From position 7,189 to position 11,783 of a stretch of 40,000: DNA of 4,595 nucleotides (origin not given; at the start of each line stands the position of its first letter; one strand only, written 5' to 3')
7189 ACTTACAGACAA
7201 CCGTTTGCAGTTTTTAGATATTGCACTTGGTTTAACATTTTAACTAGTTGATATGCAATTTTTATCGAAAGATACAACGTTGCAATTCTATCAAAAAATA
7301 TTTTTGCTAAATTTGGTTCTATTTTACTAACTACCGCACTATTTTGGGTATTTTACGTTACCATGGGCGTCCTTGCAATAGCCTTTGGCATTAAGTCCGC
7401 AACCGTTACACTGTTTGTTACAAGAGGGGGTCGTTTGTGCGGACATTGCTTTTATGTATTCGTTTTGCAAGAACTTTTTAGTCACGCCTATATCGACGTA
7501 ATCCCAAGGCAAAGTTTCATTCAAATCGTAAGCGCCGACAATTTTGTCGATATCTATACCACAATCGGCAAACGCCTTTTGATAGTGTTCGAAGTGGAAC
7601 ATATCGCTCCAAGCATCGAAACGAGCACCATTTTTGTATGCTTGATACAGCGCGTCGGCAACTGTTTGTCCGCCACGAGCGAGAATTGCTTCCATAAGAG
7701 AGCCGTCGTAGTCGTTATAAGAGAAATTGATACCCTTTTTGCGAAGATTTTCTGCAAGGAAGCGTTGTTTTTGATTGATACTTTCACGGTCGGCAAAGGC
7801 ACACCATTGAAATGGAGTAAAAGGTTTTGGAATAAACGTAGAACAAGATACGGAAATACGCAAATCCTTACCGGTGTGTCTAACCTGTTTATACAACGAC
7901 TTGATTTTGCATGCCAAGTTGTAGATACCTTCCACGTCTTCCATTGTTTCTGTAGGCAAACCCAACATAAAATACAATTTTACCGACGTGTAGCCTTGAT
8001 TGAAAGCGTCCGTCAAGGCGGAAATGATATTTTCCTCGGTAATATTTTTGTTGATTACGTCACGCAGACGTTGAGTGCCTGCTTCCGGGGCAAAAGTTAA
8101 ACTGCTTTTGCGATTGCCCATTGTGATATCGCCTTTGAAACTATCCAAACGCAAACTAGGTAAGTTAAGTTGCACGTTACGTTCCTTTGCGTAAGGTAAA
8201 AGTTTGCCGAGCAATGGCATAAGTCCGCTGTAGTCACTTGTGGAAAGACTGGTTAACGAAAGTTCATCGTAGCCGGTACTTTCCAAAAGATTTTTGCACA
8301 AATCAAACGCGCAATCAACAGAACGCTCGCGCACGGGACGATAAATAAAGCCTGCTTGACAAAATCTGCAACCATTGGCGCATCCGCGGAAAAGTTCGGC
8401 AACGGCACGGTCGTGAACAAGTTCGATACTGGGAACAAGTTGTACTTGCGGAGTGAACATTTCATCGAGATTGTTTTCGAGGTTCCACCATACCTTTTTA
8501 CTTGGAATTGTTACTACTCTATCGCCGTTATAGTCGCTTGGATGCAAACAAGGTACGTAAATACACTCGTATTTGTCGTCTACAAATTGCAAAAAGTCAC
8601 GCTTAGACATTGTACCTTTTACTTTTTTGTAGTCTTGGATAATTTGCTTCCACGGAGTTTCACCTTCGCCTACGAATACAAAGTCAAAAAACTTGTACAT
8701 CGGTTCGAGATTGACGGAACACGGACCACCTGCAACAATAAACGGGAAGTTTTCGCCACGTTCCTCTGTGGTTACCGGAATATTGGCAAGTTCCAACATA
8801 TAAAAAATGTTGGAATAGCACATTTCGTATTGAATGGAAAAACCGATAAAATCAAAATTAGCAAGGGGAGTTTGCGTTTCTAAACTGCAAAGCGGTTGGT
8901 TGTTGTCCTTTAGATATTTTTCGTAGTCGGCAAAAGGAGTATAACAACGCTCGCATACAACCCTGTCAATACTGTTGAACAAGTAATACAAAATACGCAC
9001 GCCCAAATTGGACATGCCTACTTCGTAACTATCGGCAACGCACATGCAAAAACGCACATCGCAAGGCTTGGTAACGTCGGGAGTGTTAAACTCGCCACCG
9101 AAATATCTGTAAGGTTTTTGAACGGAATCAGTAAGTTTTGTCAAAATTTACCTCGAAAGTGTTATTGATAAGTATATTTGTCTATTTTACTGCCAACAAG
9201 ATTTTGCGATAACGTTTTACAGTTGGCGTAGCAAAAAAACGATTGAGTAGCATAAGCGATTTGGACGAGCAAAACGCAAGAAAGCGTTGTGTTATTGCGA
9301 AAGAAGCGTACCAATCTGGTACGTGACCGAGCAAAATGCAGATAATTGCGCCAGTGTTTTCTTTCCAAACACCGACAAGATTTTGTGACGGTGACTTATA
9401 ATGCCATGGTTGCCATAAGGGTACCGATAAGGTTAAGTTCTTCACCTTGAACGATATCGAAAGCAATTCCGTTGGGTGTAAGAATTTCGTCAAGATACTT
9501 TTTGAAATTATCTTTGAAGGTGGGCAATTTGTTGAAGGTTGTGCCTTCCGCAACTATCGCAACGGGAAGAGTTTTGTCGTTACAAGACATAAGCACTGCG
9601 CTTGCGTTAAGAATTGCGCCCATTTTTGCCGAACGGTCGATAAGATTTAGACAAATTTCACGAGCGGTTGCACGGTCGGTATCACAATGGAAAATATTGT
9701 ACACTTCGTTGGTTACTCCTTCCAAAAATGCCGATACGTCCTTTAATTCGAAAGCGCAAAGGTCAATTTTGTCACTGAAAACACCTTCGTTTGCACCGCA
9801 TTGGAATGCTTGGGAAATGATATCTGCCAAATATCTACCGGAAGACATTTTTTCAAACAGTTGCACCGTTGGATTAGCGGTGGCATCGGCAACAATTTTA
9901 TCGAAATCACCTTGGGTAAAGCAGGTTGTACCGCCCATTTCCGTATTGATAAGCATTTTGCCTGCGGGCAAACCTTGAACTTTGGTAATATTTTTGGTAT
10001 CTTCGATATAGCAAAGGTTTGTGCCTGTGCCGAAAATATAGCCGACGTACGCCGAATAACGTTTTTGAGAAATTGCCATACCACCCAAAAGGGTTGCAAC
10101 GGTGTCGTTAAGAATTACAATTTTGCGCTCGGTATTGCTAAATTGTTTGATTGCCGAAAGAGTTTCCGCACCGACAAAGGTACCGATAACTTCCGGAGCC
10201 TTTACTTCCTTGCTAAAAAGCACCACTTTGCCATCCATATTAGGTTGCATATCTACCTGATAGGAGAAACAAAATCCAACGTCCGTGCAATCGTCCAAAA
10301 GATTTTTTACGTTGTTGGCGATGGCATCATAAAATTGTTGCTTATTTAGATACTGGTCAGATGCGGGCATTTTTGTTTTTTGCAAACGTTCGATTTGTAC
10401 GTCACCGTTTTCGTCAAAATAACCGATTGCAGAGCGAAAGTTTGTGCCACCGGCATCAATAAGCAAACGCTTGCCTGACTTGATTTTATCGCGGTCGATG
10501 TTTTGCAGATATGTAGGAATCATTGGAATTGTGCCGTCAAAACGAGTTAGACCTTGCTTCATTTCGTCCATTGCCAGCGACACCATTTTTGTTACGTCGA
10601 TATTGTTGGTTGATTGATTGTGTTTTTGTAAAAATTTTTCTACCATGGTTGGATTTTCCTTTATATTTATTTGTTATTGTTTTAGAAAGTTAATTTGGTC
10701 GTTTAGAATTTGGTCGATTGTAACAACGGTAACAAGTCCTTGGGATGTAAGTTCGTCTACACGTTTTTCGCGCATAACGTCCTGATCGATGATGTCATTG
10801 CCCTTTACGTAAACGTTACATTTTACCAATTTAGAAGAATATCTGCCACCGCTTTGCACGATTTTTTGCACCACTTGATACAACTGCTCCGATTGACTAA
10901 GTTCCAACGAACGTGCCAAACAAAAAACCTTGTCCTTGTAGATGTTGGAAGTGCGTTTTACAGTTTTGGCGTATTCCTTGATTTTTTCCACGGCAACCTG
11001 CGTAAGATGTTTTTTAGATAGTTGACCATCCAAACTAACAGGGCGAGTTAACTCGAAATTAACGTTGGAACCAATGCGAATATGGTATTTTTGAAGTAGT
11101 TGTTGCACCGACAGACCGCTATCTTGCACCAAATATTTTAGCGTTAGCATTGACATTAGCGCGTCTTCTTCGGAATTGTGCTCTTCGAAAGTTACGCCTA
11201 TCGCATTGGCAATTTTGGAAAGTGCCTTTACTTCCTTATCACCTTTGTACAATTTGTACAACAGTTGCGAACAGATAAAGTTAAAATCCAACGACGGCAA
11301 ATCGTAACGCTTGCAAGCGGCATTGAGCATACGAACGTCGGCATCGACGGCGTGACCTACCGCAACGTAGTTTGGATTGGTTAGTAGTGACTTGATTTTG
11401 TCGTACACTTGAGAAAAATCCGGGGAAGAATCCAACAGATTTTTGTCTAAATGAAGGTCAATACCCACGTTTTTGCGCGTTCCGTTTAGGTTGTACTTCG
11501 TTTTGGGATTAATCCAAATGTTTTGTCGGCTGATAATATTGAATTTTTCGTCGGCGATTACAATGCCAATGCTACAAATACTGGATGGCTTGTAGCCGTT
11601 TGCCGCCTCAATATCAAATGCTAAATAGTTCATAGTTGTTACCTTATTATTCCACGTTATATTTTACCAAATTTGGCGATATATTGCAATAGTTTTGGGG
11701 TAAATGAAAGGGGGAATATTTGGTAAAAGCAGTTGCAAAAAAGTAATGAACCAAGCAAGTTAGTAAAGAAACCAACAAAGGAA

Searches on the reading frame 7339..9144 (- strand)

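Call 87: search_protein_families(library=pfam, proteins=[window:7339-9144:-], max_evalue=0.00001)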
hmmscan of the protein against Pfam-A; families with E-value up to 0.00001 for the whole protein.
window:7339-9144:- (601 aa): 2 families
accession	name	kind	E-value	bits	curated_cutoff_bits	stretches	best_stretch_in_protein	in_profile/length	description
PF19864.5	Radical_SAM_N2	-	4e-52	176.1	29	1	48-198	1-151/151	Radical SAM proteins, N-terminal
PF04055.27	Radical_SAM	-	1.2e-15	58.5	29.5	1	251-410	3-165/166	Radical SAM superfamily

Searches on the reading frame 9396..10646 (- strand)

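Call 87: search_protein_families(library=pfam, proteins=[window:9396-10646:-], max_evalue=0.00001)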
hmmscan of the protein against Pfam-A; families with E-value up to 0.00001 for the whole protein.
window:9396-10646:- (416 aa): 2 families
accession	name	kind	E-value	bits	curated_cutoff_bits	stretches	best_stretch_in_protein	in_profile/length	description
PF03727.22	Hexokinase_2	-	1.9e-34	119.6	24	1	201-412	2-239/242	Hexokinase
PF00349.27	Hexokinase_1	-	1.2e-22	81.2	24.3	1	14-188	12-198/201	Hexokinase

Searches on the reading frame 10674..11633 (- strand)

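Call 87: search_protein_families(library=pfam, proteins=[window:10674-11633:-], max_evalue=0.00001)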
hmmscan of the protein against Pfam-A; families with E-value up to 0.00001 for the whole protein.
window:10674-11633:- (319 aa): 1 family
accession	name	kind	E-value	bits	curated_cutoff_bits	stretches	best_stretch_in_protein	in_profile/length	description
PF00929.31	RNase_T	-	3.8e-08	34.5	24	1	5-162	2-161/164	Exonuclease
